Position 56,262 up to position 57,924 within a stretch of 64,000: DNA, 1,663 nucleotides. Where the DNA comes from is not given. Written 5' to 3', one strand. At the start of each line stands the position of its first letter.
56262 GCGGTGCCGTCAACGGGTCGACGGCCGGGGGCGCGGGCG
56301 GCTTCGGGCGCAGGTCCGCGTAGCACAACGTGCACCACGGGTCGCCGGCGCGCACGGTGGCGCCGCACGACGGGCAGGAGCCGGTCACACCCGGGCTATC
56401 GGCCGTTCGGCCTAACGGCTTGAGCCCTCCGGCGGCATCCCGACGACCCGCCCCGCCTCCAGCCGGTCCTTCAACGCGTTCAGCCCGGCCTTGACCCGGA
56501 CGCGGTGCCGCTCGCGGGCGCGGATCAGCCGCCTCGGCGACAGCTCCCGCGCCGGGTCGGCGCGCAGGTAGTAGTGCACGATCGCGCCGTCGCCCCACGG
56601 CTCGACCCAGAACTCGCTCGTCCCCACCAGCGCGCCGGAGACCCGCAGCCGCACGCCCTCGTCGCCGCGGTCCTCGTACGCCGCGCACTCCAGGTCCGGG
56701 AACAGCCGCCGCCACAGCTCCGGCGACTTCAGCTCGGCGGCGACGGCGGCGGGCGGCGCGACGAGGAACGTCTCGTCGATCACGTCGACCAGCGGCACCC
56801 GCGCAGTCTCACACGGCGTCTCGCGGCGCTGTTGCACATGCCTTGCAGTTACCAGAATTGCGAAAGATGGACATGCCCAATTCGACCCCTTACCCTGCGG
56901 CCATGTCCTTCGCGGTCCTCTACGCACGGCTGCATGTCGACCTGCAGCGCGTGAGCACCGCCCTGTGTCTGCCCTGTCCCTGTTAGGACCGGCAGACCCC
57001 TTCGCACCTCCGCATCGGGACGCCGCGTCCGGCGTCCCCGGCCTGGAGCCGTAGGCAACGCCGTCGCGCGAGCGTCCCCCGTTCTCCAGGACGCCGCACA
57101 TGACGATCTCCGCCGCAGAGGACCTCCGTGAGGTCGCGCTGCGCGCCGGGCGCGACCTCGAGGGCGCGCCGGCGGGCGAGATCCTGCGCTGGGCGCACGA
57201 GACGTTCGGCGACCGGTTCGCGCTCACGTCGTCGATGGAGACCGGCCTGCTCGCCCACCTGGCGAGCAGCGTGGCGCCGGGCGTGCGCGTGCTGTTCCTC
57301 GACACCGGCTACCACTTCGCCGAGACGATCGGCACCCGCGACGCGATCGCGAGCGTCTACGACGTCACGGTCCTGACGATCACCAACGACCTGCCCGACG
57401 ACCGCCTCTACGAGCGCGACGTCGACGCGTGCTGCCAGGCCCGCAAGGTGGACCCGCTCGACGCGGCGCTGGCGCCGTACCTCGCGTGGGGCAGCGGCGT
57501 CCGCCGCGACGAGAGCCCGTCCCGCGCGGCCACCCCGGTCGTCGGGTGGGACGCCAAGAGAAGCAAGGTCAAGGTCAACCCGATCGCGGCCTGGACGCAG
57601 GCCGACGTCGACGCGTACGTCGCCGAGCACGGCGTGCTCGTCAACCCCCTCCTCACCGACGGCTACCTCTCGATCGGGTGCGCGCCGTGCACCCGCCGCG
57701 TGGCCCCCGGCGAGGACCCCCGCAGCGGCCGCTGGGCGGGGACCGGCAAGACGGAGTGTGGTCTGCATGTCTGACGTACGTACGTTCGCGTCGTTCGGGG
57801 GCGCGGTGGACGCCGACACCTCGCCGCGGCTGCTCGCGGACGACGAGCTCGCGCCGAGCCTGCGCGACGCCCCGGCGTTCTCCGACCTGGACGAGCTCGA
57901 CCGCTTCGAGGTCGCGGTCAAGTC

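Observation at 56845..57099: Lower-GC leader upstream of cysH with a Cys-rich mini-ORF and mutually exclusive hairpins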

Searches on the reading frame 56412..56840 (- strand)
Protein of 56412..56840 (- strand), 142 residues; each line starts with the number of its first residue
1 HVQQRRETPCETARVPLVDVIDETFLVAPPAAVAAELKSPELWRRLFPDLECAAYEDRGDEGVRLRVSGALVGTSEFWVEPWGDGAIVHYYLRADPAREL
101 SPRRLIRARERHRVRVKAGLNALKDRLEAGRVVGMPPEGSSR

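Call 7: search_protein_families(library=pfam, proteins=[window:56412-56840:-])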
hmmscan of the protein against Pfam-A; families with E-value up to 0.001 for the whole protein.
window:56412-56840:- (142 aa): 0 families

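Call 66: search_protein_families(library=pfam, proteins=[window:56412-56840:-], max_evalue=10)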
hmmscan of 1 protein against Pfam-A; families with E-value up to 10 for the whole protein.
window:56412-56840:- (142 aa): 1 family
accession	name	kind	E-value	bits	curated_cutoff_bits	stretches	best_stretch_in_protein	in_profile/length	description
PF10604.15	Polyketide_cyc2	-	0.0068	17.1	27.4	2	27-69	11-57/142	Polyketide cyclase / dehydrase and lipid transport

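Call 67: search_protein_families(library=ncbifam, proteins=[window:56412-56840:-], max_evalue=1)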
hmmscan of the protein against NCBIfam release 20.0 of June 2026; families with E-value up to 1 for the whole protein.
window:56412-56840:- (142 aa): 0 families

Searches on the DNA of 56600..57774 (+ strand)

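Call 4: search_rna_families(source=window, start=56600, end=57300, threshold=evalue, max_evalue=10)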
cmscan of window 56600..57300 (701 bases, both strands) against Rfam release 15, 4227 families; matches with E-value up to 10: 4.
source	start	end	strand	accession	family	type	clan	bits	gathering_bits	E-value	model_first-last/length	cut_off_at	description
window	57213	57276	-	RF02873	AS-traI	Gene; antisense;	-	16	99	4.7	1-77/77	no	Antisense to traI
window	57126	57163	+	RF03816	MIR6297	Gene; miRNA;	-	15.4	114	8.9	1-107/107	no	MIR6297 microRNA precursor family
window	56827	56976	-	RF02170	PVT1_7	Gene; lncRNA;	-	12.8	80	5.9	1-137/137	no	Pvt1 oncogene conserved region 7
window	56704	56729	-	RF02886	npcTB_6715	Gene; sRNA;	-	9.9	72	6.3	127-152/212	no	Mycobacterium sRNA 6715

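Call 41: search_rna_families(sources=[L012, L004, L010, L161, L166], threshold=gathering)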
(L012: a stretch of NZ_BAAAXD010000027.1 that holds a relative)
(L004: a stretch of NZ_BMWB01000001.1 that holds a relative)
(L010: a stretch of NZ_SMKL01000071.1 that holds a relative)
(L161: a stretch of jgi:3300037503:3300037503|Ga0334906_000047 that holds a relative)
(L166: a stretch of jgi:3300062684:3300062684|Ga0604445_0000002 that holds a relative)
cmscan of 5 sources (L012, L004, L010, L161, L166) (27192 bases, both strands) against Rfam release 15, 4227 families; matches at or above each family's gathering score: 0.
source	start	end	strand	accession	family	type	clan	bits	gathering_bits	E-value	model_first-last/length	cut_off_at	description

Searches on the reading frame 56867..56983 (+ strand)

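Call 39: search_protein_families(library=ncbifam, proteins=[window:56867-56983:+], max_evalue=10)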
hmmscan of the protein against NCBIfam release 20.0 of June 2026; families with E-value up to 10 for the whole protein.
seq(39 aa): 2 families
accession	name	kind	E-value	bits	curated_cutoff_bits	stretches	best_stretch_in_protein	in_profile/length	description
NF042934.1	cis_reg_atten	domain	2.1e-08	33.6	27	1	17-34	2-19/19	putative leader peptide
NF042936.1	leader_Ms4527A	exception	0.00017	21.1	45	1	18-36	3-21/21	Ms4527A family Cys-rich leader peptide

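Call 40: search_protein_families(library=pfam, proteins=[window:56867-56983:+], max_evalue=10)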
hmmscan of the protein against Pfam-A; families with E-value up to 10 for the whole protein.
seq(39 aa): 0 families

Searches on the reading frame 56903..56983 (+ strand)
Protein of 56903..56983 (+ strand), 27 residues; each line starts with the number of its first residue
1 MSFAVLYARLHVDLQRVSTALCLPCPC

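Call 39: search_protein_families(library=ncbifam, proteins=[window:56903-56983:+], max_evalue=10)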
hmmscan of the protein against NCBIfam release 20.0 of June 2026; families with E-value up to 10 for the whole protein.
seq(27 aa): 2 families
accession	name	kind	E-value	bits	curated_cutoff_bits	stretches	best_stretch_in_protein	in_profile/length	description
NF042934.1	cis_reg_atten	domain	8.4e-09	34.8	27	1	5-22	2-19/19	putative leader peptide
NF042936.1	leader_Ms4527A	exception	6e-05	22.5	45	1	6-24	3-21/21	Ms4527A family Cys-rich leader peptide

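Call 40: search_protein_families(library=pfam, proteins=[window:56903-56983:+], max_evalue=10)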
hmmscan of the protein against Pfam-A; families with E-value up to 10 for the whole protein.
seq(27 aa): 0 families

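Call 79: list_cluster_members(proteins=[window:56903-56983:+, window:56867-56983:+, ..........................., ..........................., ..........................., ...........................])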
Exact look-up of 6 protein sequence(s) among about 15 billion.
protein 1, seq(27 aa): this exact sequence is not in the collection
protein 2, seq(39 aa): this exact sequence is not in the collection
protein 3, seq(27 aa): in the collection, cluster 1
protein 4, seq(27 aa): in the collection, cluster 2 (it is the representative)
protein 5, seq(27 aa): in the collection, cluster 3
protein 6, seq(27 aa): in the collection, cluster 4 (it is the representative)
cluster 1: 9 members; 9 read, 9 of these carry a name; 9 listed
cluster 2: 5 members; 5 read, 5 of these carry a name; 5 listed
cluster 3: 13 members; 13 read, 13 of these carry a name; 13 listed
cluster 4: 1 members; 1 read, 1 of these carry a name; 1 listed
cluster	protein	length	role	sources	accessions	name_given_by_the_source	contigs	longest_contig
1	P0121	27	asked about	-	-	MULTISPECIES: putative leader peptide [Streptomyces] | Leader peptide n=21 Tax=Streptomyces TaxID=1883 RepID=A0ABW9IHU8_STRGJ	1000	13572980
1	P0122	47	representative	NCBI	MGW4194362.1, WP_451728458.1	putative leader peptide [Streptomyces sp. NPDC005004]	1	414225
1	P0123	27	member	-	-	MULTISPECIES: putative leader peptide [Streptomyces] | Leader peptide n=4 Tax=Streptomyces TaxID=1883 RepID=A0ABV5ELR9_9ACTN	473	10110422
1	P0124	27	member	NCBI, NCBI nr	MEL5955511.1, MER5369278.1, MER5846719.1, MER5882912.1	putative leader peptide [Streptomyces sp. NPDC001941] | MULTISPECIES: putative leader peptide [Streptomyces]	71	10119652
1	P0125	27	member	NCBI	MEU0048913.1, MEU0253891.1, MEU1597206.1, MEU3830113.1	putative leader peptide [Streptomyces sp. NPDC101213]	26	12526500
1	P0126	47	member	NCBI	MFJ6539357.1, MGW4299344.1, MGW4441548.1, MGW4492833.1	putative leader peptide [Streptomyces sp. NPDC091385]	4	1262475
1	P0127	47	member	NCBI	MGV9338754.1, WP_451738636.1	putative leader peptide [Streptomyces sp. NPDC003688]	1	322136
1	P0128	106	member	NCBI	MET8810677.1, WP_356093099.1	putative leader peptide [Streptomyces sp. NPDC004549]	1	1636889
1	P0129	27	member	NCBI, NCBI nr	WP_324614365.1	putative leader peptide [Streptomyces sp. MMG1121]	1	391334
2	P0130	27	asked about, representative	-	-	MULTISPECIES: putative leader peptide [Streptomyces] | Leader peptide n=15 Tax=Streptomyces TaxID=1883 RepID=A0ABU2RQY4_9ACTN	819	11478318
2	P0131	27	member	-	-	putative leader peptide [Streptomyces violaceoruber] | Leader peptide n=8 Tax=Streptomyces TaxID=1883 RepID=A0ABV5D813_9ACTN | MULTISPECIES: putative leader peptide [Streptomyces]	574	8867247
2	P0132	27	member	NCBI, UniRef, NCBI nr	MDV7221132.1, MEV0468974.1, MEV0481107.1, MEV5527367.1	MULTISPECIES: putative leader peptide [Streptomyces] | Leader peptide n=1 Tax=Streptomyces prunicolor TaxID=67348 RepID=A0ABU4FKH4_9ACTN | putative leader peptide [Streptomyces prunicolor]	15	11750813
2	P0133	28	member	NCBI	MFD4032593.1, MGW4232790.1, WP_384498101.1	putative leader peptide [Streptomyces sp. NPDC058637]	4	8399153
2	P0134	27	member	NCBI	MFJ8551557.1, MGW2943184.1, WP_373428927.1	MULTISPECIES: putative leader peptide [Streptomyces]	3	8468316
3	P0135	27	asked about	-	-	putative leader peptide [Streptomyces sp. NPDC006967] | Leader peptide n=12 Tax=Streptomyces TaxID=1883 RepID=A0ABZ0KQN7_STRC4 | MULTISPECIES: putative leader peptide [Streptomyces]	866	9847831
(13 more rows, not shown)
